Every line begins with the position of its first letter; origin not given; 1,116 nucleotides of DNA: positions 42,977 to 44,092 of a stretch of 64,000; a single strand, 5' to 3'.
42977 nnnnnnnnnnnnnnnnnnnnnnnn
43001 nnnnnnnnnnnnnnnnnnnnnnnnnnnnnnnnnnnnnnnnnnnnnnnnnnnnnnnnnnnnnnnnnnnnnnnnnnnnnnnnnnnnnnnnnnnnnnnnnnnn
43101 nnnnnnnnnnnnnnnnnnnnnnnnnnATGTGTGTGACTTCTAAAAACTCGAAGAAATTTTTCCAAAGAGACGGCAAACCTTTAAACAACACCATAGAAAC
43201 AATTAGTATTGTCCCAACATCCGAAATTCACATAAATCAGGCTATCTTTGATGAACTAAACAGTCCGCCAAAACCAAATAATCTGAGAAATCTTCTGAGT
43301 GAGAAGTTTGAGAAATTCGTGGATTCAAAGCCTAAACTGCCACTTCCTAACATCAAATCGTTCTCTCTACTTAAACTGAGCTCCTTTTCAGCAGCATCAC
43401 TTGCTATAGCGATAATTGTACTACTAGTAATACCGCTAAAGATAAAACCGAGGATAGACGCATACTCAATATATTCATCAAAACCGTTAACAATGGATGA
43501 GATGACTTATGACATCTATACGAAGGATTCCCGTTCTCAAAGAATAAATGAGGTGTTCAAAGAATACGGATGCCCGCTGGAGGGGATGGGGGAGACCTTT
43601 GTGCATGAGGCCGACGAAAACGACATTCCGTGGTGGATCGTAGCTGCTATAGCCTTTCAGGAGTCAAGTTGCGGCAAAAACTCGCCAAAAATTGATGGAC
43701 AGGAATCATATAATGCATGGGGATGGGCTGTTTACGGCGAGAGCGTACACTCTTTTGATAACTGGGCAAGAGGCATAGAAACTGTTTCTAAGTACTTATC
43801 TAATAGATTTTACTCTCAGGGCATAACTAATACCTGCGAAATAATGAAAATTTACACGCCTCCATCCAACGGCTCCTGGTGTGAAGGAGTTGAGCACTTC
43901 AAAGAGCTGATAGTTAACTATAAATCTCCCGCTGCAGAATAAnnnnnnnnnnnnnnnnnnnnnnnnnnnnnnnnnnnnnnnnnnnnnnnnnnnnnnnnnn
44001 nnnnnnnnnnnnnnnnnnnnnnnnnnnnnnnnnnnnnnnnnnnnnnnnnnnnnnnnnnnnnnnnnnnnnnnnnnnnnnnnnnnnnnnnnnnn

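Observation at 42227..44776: tRNA-Pro overlapped by a serine-recombinase-like C-terminal fragment, and tandem membrane-anchored glucosaminidase-like paralogs boxed between tRNA-Pro and tRNA-Leu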

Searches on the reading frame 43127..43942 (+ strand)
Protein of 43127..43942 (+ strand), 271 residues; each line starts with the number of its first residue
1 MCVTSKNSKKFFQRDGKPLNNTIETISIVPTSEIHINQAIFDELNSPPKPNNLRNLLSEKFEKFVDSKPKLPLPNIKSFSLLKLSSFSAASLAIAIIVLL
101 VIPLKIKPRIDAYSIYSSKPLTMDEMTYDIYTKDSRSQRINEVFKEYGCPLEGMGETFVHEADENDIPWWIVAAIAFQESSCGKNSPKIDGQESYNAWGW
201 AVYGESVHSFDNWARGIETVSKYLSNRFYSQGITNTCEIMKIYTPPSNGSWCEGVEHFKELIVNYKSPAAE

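Call 3: search_protein_families(library=pfam, proteins=[window:43127-43942:+], max_evalue=1)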
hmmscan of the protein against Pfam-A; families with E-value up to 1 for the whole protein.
window:43127-43942:+ (271 aa): 1 family
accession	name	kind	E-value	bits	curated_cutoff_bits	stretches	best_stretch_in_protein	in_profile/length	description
PF01832.25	Glucosaminidase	-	0.00065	20.8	30.2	1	156-231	2-87/123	Mannosyl-glycoprotein endo-beta-N-acetylglucosaminidase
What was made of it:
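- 43127..43942 (+): p1: a membrane-anchored GH73-like peptidoglycan hydrolase. It has an N-terminal cytoplasmic segment, a TM helix at ~aa 79-101, and a catalytic domain at ~aa 130-265 with invariant E179 and Y243. It is a core gene. PF01832 scores 20.8 bits, sub-threshold (call 3).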

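Call 5: search_protein_families(library=phrogs, proteins=[window:43127-43942:+], max_evalue=1)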
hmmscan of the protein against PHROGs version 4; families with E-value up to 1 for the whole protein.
window:43127-43942:+ (271 aa): 3 families
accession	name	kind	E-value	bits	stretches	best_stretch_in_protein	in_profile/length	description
phrog_25820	-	lysis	0.0022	18.5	1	149-263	138-251/265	endolysin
phrog_600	-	unknown function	0.13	13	1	170-195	52-78/178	unknown function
phrog_11438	-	unknown function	0.28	12.3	1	19-34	33-48/61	-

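Call 6: search_protein_families(library=ncbifam, proteins=[window:43127-43942:+], max_evalue=1)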
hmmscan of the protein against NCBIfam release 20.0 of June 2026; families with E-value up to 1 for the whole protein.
window:43127-43942:+ (271 aa): 1 family
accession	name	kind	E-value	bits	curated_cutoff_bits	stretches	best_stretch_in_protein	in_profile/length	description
NF052335.1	PdgHdaseHSB129560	equivalog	0.00037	19.9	500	1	132-232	46-145/330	peptidoglycan hydrolase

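Call 11: search_solved_structures(query=window:43127-43942:+, max_evalue=10, show_alignments=2)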
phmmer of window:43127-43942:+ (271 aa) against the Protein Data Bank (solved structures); distinct sequences matched with E-value up to 10: 2.
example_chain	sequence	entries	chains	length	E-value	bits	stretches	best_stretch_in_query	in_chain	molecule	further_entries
4r0l_C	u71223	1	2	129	0.72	12.2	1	214-250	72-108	T-cell costimulatory molecule CD28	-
1r73_A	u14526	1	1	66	1.7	11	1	51-91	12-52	50S ribosomal protein L29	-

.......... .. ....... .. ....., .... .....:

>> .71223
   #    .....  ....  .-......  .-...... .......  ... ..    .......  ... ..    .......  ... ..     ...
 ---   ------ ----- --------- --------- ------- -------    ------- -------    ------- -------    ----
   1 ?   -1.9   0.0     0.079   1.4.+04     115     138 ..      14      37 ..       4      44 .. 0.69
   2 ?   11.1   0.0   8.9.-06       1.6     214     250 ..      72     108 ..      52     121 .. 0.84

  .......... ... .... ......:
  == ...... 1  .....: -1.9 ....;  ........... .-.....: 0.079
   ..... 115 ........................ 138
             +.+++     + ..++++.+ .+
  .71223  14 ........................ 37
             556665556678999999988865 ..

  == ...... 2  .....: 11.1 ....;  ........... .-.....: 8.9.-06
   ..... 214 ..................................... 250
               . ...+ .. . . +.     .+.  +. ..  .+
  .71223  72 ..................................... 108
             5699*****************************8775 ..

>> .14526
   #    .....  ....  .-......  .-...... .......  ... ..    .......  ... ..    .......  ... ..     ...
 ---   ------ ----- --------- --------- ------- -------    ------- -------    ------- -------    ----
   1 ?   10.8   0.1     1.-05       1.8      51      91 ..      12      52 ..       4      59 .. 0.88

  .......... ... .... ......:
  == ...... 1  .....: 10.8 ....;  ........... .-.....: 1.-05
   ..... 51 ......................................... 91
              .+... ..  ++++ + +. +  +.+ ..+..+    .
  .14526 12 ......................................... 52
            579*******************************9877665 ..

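Call 15: find_homologous_proteins(query=window:43127-43942:+, max_evalue=0.001)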
Query window:43127-43942:+ (271 aa): 258 proteins with E <= 0.001 among 691 candidates; the best 120 are listed.
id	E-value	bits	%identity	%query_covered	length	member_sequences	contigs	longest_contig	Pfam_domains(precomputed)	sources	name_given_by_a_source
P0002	4.0e-179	612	100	99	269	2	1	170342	-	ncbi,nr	ncbi:hypothetical protein JXA34_02735 [Patescibacteria group bacterium]|nr:hypothetical protein [Pat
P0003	3.2e-107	376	58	99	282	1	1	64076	-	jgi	jgi:hypothetical protein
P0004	1.4e-83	298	60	81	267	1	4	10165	-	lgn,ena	-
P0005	2.8e-83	297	45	98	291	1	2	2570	-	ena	-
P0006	4.6e-83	297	65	68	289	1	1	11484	-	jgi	jgi:hypothetical protein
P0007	6.1e-83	296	52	96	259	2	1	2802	-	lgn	-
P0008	8.2e-83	296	59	80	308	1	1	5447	-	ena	-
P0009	1.1e-82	295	70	64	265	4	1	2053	-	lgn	-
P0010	1.8e-82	295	65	71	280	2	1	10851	-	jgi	-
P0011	2.4e-82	294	66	68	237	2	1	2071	-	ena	-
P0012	3.4e-82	294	52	96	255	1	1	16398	-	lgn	-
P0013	4.0e-82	293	53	96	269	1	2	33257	-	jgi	jgi:hypothetical protein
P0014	4.2e-82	293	67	67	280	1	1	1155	-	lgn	-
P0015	1.4e-81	292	53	96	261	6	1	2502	-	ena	-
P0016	1.9e-81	291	63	67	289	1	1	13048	-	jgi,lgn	jgi:hypothetical protein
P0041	1.6e-78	282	52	96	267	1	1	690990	-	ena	-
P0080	1.0e-75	272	66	64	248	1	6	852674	-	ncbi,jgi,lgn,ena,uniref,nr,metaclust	ncbi:hypothetical protein A2415_02140 [candidate division WWE3 bacterium RIFOXYC1_FULL_39_7]|uniref:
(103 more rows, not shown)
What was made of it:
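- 43127..43942 (+): More than 250 homologs, mainly in WWE3 (call 15).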

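Call 16: find_encoding_contigs(protein=P0080, flank=6000, max_places=2)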
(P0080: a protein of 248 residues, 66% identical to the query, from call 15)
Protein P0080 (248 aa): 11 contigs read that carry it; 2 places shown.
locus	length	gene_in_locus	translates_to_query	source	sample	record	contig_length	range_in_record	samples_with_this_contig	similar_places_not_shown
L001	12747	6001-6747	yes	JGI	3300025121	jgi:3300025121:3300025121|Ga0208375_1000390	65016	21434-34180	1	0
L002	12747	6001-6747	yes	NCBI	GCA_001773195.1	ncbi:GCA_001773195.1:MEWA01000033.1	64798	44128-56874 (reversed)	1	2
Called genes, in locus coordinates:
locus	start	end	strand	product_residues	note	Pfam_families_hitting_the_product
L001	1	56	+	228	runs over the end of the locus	-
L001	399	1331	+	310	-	PF01699:Na_Ca_ex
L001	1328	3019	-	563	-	PF00999:Na_H_Exchanger, PF02254:TrkA_N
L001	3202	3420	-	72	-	-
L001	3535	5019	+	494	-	PF00989:PAS, PF08448:PAS_4, PF13426:PAS_9, PF14598:PAS_11, PF08447:PAS_3, PF00989:PAS, PF08448:PAS_4, PF13426:PAS_9, +4 more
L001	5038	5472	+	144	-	PF00072:Response_reg, PF20274:cREC_REC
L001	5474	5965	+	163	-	PF01988:VIT1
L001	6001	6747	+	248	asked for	-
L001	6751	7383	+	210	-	-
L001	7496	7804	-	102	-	-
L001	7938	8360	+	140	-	PF01252:Peptidase_A8 (weak)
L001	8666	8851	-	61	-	-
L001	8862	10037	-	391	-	-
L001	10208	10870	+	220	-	PF13529:Peptidase_C39_2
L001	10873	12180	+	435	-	PF03734:YkuD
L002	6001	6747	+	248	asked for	-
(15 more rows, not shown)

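Call 17: find_encoding_contigs(protein=P0003, flank=6000, max_places=2)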
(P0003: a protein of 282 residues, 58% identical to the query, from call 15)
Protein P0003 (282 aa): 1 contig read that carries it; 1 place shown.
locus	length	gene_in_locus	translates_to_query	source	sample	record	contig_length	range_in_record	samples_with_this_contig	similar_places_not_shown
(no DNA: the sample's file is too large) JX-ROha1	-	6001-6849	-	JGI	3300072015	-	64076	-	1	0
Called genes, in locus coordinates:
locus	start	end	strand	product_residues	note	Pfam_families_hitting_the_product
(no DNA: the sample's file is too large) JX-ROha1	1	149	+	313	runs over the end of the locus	-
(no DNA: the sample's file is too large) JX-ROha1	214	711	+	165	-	PF03592:Terminase_2 (faint)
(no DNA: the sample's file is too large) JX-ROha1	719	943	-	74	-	-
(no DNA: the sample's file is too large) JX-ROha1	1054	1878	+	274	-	-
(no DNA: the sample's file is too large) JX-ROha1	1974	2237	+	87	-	-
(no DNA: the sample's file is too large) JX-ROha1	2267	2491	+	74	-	-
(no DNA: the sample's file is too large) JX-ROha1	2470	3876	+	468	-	-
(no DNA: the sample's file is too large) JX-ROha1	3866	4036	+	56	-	-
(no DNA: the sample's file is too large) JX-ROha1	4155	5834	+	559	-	PF00239:Resolvase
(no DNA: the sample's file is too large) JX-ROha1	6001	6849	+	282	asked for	-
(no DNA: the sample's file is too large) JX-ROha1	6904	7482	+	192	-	-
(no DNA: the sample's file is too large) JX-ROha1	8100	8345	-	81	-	-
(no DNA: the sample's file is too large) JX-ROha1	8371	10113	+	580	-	PF09972:DUF2207, PF20990:DUF2207_C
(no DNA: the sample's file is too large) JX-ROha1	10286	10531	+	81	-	-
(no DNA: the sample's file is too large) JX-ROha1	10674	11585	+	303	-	PF05697:Trigger_N, PF05698:Trigger_C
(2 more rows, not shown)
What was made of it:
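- Phage-like ORFs lie upstream, and DUF2207, trigger factor and ClpP lie downstream (call 17). The closest relative seems to share the layout with an intact recombinase (call 17).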

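Call 18: find_encoding_contigs(protein=P0041, flank=6000, max_places=2)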
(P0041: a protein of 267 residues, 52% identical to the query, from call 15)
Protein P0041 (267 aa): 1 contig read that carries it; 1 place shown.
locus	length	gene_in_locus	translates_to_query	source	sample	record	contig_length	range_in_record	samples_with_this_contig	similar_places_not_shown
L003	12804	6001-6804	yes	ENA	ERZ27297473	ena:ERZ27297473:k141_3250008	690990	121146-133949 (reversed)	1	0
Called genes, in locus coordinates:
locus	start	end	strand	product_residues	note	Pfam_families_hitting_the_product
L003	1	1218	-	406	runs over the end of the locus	PF00270:DEAD, PF04851:ResIII, PF00271:Helicase_C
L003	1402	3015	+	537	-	-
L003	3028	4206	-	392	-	-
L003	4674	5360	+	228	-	-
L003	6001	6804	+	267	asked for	-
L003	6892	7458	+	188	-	-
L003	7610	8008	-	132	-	PF09945:DUF2177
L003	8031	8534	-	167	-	-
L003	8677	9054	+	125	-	-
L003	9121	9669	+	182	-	PF04542:Sigma70_r2, PF04545:Sigma70_r4 (weak), PF08281:Sigma70_r4_2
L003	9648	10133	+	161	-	-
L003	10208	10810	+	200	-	-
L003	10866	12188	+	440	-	PF00275:EPSP_synthase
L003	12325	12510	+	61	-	-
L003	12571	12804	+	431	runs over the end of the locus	PF00675:Peptidase_M16, PF05193:Peptidase_M16_C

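Call 20: find_related_loci(query=P0003, collection=metagenome_contigs, flank=10000)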
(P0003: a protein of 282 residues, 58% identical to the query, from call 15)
Query P0003 (282 aa) in metagenome_contigs; peptide patterns used: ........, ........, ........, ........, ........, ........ (x = any residue, [..] = any of these).
128 stretches matched a pattern; 3 encode a relative of the query (tblastn E <= 1e-3); 3 distinct loci.
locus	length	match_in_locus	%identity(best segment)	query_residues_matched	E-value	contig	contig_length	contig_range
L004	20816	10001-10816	53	20-282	2e-89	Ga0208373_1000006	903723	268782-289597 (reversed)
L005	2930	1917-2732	53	20-282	5e-91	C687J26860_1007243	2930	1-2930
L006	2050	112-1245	61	102-279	1e-83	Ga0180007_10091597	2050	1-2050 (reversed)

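Call 23: find_related_loci(query=window:43127-43942:+, collection=genome_contigs, flank=10000)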
Query window:43127-43942:+ (271 aa) in genome_contigs; peptide patterns used: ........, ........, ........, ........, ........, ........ (x = any residue, [..] = any of these).
193 stretches matched a pattern; 44 encode a relative of the query (tblastn E <= 1e-3); 44 distinct loci.
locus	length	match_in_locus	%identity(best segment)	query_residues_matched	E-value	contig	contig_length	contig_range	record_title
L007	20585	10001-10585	66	77-268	5e-87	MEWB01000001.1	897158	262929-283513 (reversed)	MAG: candidate division WWE3 bacterium RIFOXYC1_FULL_40_10 RIFOXYC1_FULL_WWE3_40_10_complete_curated, whole genome shotg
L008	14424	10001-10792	50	6-271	2e-85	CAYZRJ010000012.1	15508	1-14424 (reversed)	MAG TPA_asm: uncultured Candidatus Saccharibacteria bacterium isolate SRP062349_co1_296 genome assembly, contig: NODE_59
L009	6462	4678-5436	52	19-268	5e-84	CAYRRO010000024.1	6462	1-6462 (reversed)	MAG TPA_asm: uncultured Candidatus Saccharibacteria bacterium isolate SRP294416_co1_175 genome assembly, contig: NODE_28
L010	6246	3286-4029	53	15-268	8e-84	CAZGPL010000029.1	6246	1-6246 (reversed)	MAG TPA_asm: uncultured Candidatus Saccharibacteria bacterium isolate SRP239243_co1_4 genome assembly, contig: NODE_2255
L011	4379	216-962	49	11-269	2e-83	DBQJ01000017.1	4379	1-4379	MAG TPA_asm: candidate division WWE3 bacterium UBA1397 UBA1397_contig_85966, whole genome shotgun sequence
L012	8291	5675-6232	66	87-268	2e-82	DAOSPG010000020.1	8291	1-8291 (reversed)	MAG TPA_asm: bacterium isolate AMR_MDS_2325 NODE_8573_length_8291_cov_18.770763, whole genome shotgun sequence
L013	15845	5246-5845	61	70-268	2e-82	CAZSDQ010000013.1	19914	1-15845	MAG TPA_asm: uncultured Candidatus Saccharibacteria bacterium isolate binchicken_co117_468 genome assembly, contig: NODE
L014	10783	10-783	52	17-268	4e-82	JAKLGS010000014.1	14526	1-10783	MAG: Patescibacteria group bacterium isolate RA.bin45 RA.bin45_14, whole genome shotgun sequence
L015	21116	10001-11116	63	48-270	7e-81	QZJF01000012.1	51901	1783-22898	MAG: candidate division WWE3 bacterium isolate SURF_46 Ga0104751_1000863, whole genome shotgun sequence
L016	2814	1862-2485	59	65-267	6e-82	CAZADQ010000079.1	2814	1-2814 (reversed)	MAG TPA_asm: uncultured Candidatus Saccharibacteria bacterium isolate SRP192927_co10_439 genome assembly, contig: NODE_4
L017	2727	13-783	47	6-268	1e-81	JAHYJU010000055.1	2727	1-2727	MAG: Patescibacteria group bacterium isolate KA30 NODE_12980_length_2768_cov_4.628550, whole genome shotgun sequence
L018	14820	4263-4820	65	87-268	1e-79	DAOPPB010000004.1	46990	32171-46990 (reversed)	MAG TPA_asm: bacterium isolate AMR_MDS_1559 NODE_995_length_46990_cov_7.398849, whole genome shotgun sequence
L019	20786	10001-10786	49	9-267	3e-79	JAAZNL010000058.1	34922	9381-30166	MAG: candidate division WWE3 bacterium isolate AS27yjCOA_165 157662_AS27, whole genome shotgun sequence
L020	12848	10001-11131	67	97-268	8e-79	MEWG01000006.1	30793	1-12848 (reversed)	MAG: candidate division WWE3 bacterium RIFOXYD1_FULL_39_9 rifoxyd1_full_scaffold_1372, whole genome shotgun sequence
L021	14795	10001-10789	48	3-270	9e-76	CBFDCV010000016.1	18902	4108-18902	MAG TPA_asm: uncultured candidate division WWE3 bacterium isolate SRR26215684_binner13_Refined_38 genome assembly, conti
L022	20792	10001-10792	47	1-268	4e-75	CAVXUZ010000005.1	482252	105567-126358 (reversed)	MAG: uncultured candidate division WWE3 bacterium isolate MFD04716.bin.1.185 genome assembly, contig: contig_27056, whol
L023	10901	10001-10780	47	10-267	2e-75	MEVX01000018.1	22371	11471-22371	MAG: candidate division WWE3 bacterium RIFOXYB1_FULL_43_24 rifoxyb1_full_scaffold_776, whole genome shotgun sequence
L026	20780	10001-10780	47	10-267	3e-72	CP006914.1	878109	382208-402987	Candidate division WWE3 bacterium RAAC2_WWE3_1 chromosome, complete genome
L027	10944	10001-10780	46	10-267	5e-72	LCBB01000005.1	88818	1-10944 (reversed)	MAG: candidate division WWE3 bacterium GW2011_GWC2_41_23 UU55_C0005, whole genome shotgun sequence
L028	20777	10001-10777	44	11-267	8e-71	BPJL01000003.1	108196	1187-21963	MAG: Patescibacteria group bacterium KatS3mg101 DNA, contig_15160, whole genome shotgun sequence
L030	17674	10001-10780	43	10-267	3e-68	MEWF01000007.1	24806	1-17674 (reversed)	MAG: candidate division WWE3 bacterium RIFOXYC2_FULL_42_13 rifoxyc2_full_scaffold_1372, whole genome shotgun sequence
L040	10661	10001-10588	56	80-267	1e-72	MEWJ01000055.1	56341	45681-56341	MAG: candidate division WWE3 bacterium RIFOXYD1_FULL_43_17 rifoxyd1_full_scaffold_702, whole genome shotgun sequence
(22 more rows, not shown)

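Call 48: search_solved_structures(query=A2, max_evalue=10, show_alignments=2)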
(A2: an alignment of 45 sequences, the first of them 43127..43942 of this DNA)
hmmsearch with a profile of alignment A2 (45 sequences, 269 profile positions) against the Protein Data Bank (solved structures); distinct sequences matched with E-value up to 10: 6.
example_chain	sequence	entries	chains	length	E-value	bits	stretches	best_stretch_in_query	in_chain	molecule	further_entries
8yxk_A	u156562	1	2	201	1e-06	31.9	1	130-262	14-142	Phage cell wall hydrolase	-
9lq9_A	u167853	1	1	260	0.0023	21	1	225-267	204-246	NrN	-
9lqa_A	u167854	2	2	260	0.0023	21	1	225-267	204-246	NrN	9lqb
9lqc_A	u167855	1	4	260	0.0024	20.9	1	225-267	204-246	NrN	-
6nvw_A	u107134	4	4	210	0.95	12.4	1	191-230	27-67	Penicillin G acylase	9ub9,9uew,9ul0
8t57_A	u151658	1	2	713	1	12.3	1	62-163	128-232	CSC1-like protein HYP1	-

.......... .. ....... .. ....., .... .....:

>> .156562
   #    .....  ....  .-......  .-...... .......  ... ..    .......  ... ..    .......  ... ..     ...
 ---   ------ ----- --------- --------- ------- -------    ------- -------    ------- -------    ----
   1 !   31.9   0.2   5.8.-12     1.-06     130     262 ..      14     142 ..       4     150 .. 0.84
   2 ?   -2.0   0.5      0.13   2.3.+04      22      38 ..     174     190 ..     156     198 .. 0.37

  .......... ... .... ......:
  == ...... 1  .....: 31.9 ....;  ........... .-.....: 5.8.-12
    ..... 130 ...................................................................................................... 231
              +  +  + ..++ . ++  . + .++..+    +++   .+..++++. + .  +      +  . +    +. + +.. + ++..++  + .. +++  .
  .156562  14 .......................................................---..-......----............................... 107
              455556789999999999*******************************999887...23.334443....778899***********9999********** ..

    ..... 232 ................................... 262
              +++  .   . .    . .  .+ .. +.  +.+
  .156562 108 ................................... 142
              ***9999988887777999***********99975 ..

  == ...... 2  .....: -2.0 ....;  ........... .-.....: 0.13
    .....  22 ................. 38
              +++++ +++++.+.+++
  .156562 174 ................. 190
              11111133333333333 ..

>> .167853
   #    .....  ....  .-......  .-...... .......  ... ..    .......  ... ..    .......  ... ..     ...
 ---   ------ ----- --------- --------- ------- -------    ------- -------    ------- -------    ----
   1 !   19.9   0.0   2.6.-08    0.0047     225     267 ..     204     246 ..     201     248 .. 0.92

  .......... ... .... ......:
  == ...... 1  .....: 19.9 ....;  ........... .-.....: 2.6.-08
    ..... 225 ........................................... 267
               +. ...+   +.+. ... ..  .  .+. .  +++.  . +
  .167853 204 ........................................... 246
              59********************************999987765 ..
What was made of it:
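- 43127..43942 (+): The family profile hits 8yxk at E 1e-6 (call 48).
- On GH73 / Glucosaminidase (PF01832): They align to HETGNG and KYAP of 8yxk (call 48).
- Checked: The family profile hits the PDB GH73 endolysin domain 8yxk at E 1e-6 (call 48).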
